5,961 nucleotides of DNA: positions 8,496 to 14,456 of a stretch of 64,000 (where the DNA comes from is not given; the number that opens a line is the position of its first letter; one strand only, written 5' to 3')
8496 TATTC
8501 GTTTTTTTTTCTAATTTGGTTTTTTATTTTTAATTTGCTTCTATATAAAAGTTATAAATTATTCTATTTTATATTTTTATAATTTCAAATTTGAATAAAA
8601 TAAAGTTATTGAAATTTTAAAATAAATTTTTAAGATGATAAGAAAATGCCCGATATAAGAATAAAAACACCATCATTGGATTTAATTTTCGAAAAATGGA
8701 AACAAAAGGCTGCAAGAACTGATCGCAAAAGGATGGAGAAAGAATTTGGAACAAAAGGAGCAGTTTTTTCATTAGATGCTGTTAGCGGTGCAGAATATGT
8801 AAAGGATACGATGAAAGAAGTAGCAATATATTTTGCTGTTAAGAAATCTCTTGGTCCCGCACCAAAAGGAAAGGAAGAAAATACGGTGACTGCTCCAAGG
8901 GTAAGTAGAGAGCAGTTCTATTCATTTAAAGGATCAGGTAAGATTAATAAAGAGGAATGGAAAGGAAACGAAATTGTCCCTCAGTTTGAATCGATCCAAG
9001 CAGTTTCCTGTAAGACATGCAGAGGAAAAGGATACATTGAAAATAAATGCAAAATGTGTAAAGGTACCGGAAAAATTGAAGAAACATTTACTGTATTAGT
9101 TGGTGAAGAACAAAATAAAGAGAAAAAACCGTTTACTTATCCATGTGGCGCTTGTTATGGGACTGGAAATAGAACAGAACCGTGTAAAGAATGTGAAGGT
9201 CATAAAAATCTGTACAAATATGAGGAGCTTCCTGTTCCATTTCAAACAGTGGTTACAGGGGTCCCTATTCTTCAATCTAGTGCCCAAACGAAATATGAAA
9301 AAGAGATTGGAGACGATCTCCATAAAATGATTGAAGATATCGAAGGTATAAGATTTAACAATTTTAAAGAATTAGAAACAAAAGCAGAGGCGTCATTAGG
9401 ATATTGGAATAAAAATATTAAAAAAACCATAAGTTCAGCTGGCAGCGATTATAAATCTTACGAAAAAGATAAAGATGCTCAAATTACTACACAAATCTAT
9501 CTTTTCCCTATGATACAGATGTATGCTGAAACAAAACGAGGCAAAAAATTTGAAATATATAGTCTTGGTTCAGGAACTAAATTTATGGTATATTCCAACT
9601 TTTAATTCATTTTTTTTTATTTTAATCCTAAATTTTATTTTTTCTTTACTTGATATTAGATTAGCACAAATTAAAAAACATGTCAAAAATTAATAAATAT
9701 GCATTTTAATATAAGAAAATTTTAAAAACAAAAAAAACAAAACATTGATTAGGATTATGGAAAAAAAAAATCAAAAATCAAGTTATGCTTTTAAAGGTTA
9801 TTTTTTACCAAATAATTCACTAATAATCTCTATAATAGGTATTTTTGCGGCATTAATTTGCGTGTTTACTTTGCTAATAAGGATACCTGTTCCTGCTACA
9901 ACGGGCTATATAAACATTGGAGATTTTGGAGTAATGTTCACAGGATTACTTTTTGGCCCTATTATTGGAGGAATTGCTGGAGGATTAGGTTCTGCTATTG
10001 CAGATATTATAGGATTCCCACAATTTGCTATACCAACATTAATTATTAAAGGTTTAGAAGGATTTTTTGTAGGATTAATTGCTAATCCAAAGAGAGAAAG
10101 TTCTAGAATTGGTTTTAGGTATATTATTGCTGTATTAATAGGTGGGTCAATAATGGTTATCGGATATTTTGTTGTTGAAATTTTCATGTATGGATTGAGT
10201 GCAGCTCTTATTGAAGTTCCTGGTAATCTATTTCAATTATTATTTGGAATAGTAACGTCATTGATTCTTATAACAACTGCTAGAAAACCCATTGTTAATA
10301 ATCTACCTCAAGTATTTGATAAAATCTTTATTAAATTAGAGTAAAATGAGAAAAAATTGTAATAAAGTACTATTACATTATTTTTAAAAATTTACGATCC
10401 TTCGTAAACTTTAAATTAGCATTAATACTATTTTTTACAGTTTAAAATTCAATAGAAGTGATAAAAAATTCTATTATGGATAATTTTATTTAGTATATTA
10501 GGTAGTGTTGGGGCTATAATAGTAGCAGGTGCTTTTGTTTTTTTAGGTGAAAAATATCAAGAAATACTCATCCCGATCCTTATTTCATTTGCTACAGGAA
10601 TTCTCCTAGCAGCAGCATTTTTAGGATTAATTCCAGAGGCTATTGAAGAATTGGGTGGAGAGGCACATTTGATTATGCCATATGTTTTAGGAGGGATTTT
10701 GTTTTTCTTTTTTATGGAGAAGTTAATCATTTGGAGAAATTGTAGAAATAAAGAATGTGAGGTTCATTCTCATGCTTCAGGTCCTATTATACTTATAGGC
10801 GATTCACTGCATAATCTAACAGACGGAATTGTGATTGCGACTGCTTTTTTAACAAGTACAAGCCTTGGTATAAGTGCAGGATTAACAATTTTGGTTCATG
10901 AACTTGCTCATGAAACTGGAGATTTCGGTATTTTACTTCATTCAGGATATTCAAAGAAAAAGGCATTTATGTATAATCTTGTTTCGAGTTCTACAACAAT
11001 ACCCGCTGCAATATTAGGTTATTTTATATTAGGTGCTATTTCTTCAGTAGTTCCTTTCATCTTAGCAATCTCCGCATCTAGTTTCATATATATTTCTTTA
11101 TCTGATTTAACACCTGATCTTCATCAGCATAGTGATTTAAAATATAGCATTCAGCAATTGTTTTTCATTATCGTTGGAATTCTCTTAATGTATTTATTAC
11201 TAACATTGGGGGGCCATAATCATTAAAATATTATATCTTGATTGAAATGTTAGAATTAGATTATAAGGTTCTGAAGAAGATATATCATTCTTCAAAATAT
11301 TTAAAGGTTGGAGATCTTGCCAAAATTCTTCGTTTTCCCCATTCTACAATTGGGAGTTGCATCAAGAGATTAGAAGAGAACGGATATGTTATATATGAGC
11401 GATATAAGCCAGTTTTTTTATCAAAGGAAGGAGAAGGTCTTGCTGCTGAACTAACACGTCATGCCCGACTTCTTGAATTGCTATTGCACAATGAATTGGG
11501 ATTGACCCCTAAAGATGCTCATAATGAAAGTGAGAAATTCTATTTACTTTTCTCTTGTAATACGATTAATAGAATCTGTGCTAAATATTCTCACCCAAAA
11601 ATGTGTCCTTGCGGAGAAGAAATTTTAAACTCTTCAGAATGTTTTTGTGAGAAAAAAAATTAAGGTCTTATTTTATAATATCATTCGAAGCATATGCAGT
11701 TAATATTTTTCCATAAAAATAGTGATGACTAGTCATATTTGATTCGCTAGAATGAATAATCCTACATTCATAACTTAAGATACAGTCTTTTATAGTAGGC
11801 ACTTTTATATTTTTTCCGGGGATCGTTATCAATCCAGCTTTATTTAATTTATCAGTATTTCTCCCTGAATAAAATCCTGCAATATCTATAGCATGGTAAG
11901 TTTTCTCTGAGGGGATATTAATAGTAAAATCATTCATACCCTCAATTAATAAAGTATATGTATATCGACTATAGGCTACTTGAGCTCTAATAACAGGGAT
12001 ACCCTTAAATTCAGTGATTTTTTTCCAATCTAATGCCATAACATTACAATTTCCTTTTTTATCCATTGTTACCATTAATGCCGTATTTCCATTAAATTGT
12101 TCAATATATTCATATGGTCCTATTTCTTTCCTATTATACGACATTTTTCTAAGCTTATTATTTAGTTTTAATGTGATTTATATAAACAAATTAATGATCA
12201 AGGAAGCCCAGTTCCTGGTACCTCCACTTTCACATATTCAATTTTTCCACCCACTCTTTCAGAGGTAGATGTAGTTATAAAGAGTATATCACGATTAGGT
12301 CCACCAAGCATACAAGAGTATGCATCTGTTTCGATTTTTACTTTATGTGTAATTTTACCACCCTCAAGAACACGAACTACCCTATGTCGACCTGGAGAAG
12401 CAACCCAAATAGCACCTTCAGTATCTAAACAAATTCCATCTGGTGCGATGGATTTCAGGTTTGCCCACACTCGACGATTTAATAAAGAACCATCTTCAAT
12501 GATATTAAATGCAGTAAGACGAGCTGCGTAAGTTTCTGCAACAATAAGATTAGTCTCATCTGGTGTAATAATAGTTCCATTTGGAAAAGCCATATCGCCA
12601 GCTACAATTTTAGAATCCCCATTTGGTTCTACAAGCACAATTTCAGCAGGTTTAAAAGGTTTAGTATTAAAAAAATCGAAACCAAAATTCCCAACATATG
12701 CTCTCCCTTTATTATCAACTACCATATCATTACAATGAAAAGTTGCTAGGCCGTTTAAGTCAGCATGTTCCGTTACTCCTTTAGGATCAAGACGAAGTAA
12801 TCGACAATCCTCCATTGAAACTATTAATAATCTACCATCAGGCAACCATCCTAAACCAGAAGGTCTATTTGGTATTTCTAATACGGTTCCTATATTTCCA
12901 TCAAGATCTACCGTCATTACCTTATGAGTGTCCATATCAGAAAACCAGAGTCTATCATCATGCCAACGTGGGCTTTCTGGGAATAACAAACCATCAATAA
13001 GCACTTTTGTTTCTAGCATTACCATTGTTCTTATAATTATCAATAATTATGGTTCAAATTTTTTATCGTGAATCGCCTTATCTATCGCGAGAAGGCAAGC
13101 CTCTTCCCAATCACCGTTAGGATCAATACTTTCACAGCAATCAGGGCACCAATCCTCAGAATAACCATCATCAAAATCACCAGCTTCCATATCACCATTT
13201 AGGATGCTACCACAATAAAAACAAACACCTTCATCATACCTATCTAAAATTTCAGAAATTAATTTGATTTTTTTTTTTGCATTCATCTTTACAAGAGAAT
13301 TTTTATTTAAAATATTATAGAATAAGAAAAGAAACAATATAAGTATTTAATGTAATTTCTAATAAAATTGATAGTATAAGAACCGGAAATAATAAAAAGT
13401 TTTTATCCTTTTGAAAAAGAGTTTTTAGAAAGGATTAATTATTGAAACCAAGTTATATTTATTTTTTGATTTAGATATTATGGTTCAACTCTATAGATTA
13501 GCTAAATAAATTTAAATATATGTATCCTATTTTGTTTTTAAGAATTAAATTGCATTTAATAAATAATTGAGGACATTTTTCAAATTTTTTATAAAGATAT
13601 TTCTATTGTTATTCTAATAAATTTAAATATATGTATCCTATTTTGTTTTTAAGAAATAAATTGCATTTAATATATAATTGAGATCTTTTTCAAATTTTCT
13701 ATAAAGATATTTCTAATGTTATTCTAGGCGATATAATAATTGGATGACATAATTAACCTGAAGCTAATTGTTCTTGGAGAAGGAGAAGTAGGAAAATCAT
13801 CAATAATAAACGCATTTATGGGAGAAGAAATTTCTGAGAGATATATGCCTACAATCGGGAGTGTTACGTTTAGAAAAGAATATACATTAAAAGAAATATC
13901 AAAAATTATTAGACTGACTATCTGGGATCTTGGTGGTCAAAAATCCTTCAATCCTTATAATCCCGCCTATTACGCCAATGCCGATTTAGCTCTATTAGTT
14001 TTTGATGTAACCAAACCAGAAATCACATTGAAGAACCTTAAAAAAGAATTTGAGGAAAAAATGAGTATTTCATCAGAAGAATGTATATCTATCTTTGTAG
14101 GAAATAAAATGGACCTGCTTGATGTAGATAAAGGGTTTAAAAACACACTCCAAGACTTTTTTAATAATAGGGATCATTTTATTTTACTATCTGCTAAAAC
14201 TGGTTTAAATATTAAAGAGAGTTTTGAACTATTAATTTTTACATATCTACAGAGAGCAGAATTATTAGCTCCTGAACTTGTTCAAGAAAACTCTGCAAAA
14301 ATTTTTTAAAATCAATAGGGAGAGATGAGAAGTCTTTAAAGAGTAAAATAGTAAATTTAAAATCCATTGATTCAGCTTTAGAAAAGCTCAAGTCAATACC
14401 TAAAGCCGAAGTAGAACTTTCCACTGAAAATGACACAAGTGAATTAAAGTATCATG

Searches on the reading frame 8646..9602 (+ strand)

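Call 77: search_protein_families(library=pfam, proteins=[window:8646-9602:+], max_evalue=0.001)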
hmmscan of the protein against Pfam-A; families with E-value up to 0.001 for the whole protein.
window:8646-9602:+ (319 aa): 1 family
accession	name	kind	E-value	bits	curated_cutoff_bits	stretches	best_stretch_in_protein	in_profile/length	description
PF00684.25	DnaJ_CXXCXGXG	-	8.4e-06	26.4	32.7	1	122-187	1-65/65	DnaJ central domain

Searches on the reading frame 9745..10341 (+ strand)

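Call 77: search_protein_families(library=pfam, proteins=[window:9745-10341:+], max_evalue=0.001)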
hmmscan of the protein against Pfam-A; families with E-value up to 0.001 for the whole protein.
window:9745-10341:+ (199 aa): 2 families
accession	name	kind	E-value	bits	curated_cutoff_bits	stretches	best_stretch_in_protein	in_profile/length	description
PF07155.17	ECF-ribofla_trS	-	4.5e-36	124.8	26.7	1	28-179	7-170/172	ECF-type riboflavin transporter, S component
PF12822.12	ECF_trnsprt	-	6.8e-08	33.2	30.7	1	30-172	5-162/169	ECF transporter, substrate-specific component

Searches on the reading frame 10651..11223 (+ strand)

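Call 77: search_protein_families(library=pfam, proteins=[window:10651-11223:+], max_evalue=0.001)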
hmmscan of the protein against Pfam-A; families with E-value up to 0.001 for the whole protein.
window:10651-11223:+ (191 aa): 1 family
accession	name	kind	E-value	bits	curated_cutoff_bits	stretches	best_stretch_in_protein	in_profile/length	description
PF02535.28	Zip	-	2e-28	100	35.1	1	43-183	177-322/323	ZIP Zinc transporter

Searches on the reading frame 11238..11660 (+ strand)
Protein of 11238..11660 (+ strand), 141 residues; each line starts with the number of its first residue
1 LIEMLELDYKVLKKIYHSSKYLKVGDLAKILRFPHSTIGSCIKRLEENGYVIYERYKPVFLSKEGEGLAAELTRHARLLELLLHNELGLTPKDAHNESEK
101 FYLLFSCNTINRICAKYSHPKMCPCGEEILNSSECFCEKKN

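Call 77: search_protein_families(library=pfam, proteins=[window:11238-11660:+], max_evalue=0.001)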
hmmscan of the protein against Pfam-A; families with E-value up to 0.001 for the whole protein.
window:11238-11660:+ (141 aa): 4 families
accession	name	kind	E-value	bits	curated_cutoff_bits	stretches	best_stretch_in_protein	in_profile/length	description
PF02742.21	Fe_dep_repr_C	-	2.2e-14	53.7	27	1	63-130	2-69/70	Iron dependent repressor, metal binding and dimerisation domain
PF01325.25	Fe_dep_repress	-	2e-08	34.7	26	1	11-57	9-58/60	Iron dependent repressor, N-terminal DNA binding domain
PF12802.13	MarR_2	-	1.6e-06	28.6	27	1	15-54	14-53/61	MarR family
PF01047.28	MarR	-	0.00031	21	24.6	1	9-51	6-47/59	MarR family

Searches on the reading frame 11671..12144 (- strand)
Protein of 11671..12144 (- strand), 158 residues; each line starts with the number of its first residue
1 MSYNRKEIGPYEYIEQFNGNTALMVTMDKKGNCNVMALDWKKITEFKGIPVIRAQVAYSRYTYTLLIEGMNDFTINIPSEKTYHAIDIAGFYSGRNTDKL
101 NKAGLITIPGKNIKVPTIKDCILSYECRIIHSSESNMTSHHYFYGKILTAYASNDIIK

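Call 77: search_protein_families(library=pfam, proteins=[window:11671-12144:-], max_evalue=0.001)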
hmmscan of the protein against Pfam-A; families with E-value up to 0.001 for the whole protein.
window:11671-12144:- (158 aa): 1 family
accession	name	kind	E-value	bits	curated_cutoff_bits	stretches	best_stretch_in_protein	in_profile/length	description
PF01613.24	Flavin_Reduct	-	1.1e-13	52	27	1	20-154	7-135/153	Flavin reductase like domain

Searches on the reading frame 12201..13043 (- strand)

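Call 77: search_protein_families(library=pfam, proteins=[window:12201-13043:-], max_evalue=0.001)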
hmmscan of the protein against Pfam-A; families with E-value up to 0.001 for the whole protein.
window:12201-13043:- (281 aa): 6 families
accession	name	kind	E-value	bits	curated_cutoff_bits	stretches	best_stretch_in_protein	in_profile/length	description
PF08450.18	SGL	-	2.6e-47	161.9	26.3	1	21-259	1-245/246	SMP-30/Gluconolactonase/LRE-like region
PF24684.1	Vgb_lyase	-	5.7e-10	38.9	50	1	195-265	93-163/290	Virginiamycin B lyase family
PF16261.11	DUF4915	-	2.9e-05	23.9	35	1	11-120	188-292/316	Domain of unknown function (DUF4915)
PF13449.12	Phytase-like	-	0.00022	21.6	27.6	0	177-239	45-108/284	Esterase-like activity of phytase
PF03088.22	Str_synth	-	0.00046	20.7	25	0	145-180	50-85/89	Strictosidine synthase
PF01436.27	NHL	-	0.00069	20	20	0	201-223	4-26/28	NHL repeat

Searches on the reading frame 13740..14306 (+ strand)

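Call 77: search_protein_families(library=pfam, proteins=[window:13740-14306:+], max_evalue=0.001)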
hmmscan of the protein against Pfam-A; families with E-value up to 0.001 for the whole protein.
window:13740-14306:+ (189 aa): 8 families
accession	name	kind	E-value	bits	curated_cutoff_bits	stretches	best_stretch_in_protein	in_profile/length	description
PF00071.28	Ras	-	2.2e-29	102.6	21.6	1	8-166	1-157/162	Ras family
PF08477.19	Roc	-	8.5e-25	87.7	27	1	8-125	1-119/119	Ras of Complex, Roc, domain of DAPkinase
PF00025.27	Arf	-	5.3e-14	52.5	22.3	1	7-129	15-130/174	ADP-ribosylation factor family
PF04670.18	Gtr1_RagA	-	8e-08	32.4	22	1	8-131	1-128/232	Gtr1/RagA G protein conserved region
PF03193.22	RsgA_GTPase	-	2.1e-06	28.1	30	0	76-160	18-99/174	RsgA GTPase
PF01926.29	MMR_HSR1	-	2.7e-06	27.9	21.9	1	10-108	3-100/113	50S ribosome-binding GTPase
PF00009.33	GTP_EFTU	-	1.6e-05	25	26.5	1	45-166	65-183/188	Elongation factor Tu GTP binding domain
PF05049.19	IIGP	-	0.00023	20.8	24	1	5-77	34-106/375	Interferon-inducible GTPase (IIGP)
